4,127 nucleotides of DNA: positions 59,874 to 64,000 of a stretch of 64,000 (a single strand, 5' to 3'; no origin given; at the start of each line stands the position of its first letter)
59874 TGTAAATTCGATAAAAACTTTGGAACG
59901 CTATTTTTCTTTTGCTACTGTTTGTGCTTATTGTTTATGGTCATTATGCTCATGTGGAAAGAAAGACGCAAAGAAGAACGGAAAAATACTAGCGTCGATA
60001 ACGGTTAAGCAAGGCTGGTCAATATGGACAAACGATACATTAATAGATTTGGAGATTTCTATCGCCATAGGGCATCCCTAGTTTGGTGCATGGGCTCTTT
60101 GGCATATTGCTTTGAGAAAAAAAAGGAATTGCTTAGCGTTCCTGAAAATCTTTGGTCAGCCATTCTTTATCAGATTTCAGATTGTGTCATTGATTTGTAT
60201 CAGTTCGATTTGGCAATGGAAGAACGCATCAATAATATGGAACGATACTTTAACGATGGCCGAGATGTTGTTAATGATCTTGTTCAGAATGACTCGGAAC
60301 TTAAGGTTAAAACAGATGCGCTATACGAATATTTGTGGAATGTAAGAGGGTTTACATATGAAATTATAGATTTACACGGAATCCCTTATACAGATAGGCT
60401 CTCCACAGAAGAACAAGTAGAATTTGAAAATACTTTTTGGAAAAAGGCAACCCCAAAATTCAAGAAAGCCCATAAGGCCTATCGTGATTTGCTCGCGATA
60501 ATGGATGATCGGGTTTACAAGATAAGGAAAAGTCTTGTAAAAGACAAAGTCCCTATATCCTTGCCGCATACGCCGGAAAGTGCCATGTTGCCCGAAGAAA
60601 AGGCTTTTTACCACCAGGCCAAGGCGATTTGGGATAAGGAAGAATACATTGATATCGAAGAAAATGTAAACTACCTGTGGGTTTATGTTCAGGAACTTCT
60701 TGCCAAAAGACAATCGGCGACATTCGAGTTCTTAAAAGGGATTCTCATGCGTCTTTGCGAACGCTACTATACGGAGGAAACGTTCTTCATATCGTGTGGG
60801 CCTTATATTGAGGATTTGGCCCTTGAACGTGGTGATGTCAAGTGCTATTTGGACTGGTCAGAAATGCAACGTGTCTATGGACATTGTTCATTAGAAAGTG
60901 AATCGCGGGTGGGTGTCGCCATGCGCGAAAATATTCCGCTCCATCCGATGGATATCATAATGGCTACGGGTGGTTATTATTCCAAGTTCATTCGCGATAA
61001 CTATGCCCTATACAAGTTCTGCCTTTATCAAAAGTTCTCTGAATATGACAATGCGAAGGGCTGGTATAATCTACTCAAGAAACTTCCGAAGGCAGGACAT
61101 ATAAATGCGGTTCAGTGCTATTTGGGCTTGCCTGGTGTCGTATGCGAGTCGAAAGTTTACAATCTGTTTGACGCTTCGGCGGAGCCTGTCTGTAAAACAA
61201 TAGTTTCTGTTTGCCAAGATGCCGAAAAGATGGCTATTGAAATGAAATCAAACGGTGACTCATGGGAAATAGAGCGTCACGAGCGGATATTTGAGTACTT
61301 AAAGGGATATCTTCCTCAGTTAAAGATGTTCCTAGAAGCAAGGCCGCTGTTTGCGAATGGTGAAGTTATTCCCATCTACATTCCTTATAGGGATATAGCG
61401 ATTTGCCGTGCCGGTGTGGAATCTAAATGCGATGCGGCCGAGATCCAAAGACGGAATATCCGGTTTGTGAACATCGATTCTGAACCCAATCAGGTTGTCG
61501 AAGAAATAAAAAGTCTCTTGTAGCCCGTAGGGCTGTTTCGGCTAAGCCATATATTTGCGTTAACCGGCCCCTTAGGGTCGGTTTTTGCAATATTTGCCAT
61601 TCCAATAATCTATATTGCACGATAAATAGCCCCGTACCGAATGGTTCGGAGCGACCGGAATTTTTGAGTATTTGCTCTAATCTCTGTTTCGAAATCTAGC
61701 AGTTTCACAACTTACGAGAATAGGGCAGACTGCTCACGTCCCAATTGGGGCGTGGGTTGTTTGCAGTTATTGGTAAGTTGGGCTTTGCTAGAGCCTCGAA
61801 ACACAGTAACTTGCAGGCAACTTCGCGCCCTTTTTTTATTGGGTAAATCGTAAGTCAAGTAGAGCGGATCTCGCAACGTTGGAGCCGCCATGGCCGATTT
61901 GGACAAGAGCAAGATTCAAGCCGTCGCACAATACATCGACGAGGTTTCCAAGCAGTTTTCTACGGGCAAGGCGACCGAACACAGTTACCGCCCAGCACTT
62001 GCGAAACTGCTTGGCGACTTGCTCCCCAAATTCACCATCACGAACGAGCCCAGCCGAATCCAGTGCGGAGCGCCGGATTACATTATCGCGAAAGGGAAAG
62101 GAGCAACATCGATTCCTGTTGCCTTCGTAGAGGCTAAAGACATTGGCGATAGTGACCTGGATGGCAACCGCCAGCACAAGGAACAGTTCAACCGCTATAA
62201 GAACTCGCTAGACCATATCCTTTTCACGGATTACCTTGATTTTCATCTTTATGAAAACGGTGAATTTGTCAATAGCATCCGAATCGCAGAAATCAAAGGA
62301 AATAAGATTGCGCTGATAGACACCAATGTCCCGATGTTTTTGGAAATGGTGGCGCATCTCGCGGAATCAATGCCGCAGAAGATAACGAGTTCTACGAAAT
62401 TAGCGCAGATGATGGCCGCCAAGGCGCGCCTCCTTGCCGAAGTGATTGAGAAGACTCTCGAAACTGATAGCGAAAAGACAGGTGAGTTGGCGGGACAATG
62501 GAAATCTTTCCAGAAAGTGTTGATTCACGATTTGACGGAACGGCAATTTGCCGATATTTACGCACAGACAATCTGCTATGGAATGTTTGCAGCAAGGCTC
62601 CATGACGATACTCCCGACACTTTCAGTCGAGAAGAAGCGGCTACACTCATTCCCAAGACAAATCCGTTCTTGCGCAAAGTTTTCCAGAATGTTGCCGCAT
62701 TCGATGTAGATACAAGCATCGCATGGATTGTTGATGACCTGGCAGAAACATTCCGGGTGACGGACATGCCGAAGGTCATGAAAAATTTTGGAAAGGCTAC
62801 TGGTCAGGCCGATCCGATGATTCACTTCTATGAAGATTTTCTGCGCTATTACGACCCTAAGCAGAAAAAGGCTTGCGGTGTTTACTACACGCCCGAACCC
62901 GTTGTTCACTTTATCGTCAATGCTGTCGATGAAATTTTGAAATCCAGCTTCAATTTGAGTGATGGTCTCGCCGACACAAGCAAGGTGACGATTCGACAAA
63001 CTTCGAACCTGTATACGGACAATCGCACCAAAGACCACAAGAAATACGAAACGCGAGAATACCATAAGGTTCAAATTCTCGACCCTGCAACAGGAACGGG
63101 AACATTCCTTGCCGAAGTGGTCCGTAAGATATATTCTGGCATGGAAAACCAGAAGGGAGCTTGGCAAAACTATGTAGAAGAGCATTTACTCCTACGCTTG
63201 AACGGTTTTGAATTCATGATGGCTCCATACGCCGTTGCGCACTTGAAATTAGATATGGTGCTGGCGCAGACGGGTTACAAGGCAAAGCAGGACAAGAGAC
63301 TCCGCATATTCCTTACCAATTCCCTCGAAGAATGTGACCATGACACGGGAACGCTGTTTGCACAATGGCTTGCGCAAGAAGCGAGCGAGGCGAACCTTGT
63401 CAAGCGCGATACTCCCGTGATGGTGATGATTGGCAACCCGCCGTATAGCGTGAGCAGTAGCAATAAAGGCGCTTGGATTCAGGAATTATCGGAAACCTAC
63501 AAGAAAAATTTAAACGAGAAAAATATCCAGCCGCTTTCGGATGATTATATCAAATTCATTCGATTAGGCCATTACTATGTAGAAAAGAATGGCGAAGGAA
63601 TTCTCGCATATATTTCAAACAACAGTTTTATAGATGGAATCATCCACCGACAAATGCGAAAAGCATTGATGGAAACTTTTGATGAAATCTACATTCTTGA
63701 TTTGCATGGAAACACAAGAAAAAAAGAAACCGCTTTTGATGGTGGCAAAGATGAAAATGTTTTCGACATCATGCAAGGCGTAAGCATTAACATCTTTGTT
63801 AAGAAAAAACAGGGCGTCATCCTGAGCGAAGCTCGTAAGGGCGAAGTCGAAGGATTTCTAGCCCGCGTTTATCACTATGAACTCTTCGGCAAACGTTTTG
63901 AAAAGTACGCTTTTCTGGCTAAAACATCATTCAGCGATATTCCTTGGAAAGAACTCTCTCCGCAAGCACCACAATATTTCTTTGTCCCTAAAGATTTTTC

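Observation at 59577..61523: Candidate uncharacterised two-gene module (4-TM protein plus 499-aa ORFan) in a low-GC island beside a nuclease-methylase gene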

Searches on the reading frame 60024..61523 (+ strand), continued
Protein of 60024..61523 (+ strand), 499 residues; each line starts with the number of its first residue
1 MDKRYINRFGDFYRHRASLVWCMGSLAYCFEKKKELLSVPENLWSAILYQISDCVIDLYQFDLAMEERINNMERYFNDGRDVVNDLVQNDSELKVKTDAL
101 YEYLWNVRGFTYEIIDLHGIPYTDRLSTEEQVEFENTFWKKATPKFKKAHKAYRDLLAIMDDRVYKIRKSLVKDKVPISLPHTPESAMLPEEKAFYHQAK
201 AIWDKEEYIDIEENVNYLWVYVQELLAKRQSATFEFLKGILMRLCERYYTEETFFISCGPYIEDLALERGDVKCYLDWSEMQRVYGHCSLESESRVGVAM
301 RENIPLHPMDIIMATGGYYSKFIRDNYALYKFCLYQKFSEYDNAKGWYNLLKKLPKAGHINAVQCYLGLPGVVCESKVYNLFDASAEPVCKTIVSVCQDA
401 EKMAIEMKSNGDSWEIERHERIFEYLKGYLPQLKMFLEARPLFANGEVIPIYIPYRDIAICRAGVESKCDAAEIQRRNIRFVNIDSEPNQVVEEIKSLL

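Call 97: search_protein_families(library=padloc, proteins=[P0016, P0017, P0020, P0033, P0010, P0011, L017:9151-9954:+], max_evalue=1)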
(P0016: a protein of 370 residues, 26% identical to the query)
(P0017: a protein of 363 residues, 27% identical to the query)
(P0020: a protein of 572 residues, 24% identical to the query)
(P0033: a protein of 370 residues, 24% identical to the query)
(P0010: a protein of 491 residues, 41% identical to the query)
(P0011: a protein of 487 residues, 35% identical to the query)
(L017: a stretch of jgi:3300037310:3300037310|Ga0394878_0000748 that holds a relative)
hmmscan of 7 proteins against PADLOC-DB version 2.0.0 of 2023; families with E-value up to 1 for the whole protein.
P0016 (370 aa): 1 family
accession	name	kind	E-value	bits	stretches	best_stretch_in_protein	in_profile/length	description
PDLC03958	SngA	-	1.2e-08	33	1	11-139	100-216/528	-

P0017 (363 aa): 1 family
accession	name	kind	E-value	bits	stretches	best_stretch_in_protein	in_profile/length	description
PDLC03958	SngA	-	1.7e-07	29.3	1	9-132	99-208/528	-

P0020 (572 aa): 1 family
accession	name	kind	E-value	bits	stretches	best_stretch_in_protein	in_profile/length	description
PDLC03958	SngA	-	1.7e-08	32.5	1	197-382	67-249/528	-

P0033 (370 aa): 1 family
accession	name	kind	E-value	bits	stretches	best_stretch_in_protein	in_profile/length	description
PDLC03958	SngA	-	3.6e-08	31.5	1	11-105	105-197/528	-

P0010 (491 aa): 0 families

P0011 (487 aa): 0 families

L017:9151-9954:+ (267 aa): 1 family
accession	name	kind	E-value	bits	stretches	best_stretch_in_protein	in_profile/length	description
PDLC04715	PDC-M58A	-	0.00081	17.4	1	43-150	34-141/154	-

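Call 98: search_protein_families(library=phrogs, proteins=[window:60024-61520:+, L016:224-2683:+, P0016], max_evalue=0.01)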
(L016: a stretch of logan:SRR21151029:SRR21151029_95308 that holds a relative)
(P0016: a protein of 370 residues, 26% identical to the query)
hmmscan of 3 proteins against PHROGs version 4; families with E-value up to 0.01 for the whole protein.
window:60024-61520:+ (499 aa): 0 families

L016:224-2683:+ (820 aa): 0 families

P0016 (370 aa): 6 families
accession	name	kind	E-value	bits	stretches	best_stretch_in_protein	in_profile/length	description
phrog_27771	-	unknown function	8.6e-27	95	1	235-359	415-541/549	-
phrog_19778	-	unknown function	2.5e-18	67.3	1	220-344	217-342/362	-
phrog_34504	-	unknown function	2.8e-15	57.3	1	254-342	277-363/386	-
phrog_559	-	DNA, RNA and nucleotide metabolism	4.5e-12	46.5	1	278-353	331-405/607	HNH endonuclease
phrog_9084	-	DNA, RNA and nucleotide metabolism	3.2e-09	38.1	1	285-343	92-150/187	homing endonuclease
phrog_4538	-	unknown function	0.00048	20.1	1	282-343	256-315/447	-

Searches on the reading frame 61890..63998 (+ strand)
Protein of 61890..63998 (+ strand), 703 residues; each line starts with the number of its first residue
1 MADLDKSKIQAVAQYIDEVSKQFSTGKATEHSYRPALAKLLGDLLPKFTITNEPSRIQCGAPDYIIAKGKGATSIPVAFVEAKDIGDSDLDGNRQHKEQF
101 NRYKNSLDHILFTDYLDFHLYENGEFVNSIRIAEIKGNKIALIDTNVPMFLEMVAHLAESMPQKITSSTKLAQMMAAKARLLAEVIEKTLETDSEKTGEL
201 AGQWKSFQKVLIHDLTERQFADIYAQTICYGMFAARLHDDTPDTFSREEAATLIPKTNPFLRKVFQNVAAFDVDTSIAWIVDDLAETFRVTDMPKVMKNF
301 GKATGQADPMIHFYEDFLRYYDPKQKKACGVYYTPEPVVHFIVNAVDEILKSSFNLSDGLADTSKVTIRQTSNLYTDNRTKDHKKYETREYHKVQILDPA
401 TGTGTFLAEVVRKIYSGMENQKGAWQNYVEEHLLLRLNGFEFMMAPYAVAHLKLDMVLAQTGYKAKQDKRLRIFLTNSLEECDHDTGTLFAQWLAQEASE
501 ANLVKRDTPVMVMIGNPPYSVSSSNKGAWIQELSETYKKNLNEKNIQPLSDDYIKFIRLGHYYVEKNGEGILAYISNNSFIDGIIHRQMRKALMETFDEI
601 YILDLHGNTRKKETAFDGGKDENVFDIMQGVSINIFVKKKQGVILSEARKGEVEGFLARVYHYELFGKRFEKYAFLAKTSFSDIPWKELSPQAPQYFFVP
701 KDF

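Call 8: search_protein_families(library=pfam, proteins=[window:61890-63998:+], max_evalue=1)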
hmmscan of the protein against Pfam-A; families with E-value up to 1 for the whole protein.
window:61890-63998:+ (703 aa): 4 families
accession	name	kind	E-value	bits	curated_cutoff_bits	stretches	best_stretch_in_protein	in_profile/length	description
PF02384.22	N6_Mtase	-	1.2e-13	51.5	20.4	1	307-595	3-203/311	N-6 DNA Methylase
PF20473.4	MmeI_Mtase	-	1.9e-09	37.5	27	1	390-595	17-217/259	MmeI, DNA-methyltransferase domain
PF07669.17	Eco57I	-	1.3e-08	35.5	25.3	1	445-605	9-165/171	Eco57I restriction-modification methylase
PF01170.24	UPF0020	-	0.0019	18.4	22.3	1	395-536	31-147/197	RMKL-like, methyltransferase domain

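Call 9: search_protein_families(library=padloc, proteins=[window:61890-63998:+], max_evalue=1)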
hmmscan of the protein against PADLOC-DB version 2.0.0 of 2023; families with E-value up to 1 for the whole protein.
window:61890-63998:+ (703 aa): 19 families
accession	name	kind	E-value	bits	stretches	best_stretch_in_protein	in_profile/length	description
PDLC03610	REase_MTase_IIG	-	2.3e-217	722.6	2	12-537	2-501/1096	Type IIG restriction enzyme-methyltransferase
PDLC03631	REase_MTase_IIG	-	3.1e-85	285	2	392-701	343-661/1086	Type IIG restriction enzyme-methyltransferase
PDLC03597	REase_MTase_IIG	-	4e-35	118.7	2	392-653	912-1177/1646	Type IIG restriction enzyme-methyltransferase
PDLC03051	REase_MTase_I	-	5.4e-29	98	2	392-653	896-1162/1591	Type I restriction enzyme-methyltransferase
PDLC03621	REase_MTase_IIG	-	3.2e-21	73.1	2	393-640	336-586/1024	Type IIG restriction enzyme-methyltransferase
PDLC04134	mad2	-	6.7e-11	39.7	1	312-613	256-433/492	mads_2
PDLC03338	MTase_II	-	2e-09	34.8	1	390-599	152-323/604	Type II methyltransferase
PDLC03313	MTase_II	-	1.5e-07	28.3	1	388-608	44-235/563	Type II methyltransferase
PDLC03021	MTase_I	-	2.1e-06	24.8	2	395-452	187-243/491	Type I methyltransferase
PDLC03025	MTase_I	-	8.1e-06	22.8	2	300-351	135-183/569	Type I methyltransferase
PDLC03026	MTase_I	-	1.4e-05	22.5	1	292-368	105-179/487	Type I methyltransferase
PDLC03267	MTase_II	-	3.2e-05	21.1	2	474-605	80-198/539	Type II methyltransferase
PDLC03250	MTase_II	-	4.4e-05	20.4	2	513-607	344-431/775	Type II methyltransferase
PDLC02529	PglX|PglXI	-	6.8e-05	18.7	1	388-597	223-437/1189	PglX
PDLC03603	REase_MTase_IIG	-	0.00022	17.4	1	383-544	315-466/1016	Type IIG restriction enzyme-methyltransferase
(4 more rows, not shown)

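Call 10: search_protein_families(library=ncbifam, proteins=[window:61890-63998:+], max_evalue=1)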
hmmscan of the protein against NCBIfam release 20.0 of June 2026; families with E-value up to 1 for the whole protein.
window:61890-63998:+ (703 aa): 3 families
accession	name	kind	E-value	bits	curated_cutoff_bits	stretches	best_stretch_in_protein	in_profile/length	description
NF047738.1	antiphage_MADS2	equivalog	0.00041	18.8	720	1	394-521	333-454/654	methylation-associated defense system DNA methyltransferase MAD2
TIGR02987.1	met_A_Alw26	exception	0.0021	16.9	353.5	1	385-581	25-192/523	Alw26I/Eco31I/Esp3I family type II restriction adenine-specific DNA-methyltransferase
TIGR01841.1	phasin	subfamily_domain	0.16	12.4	30.2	1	160-223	25-83/88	TIGR01841 family phasin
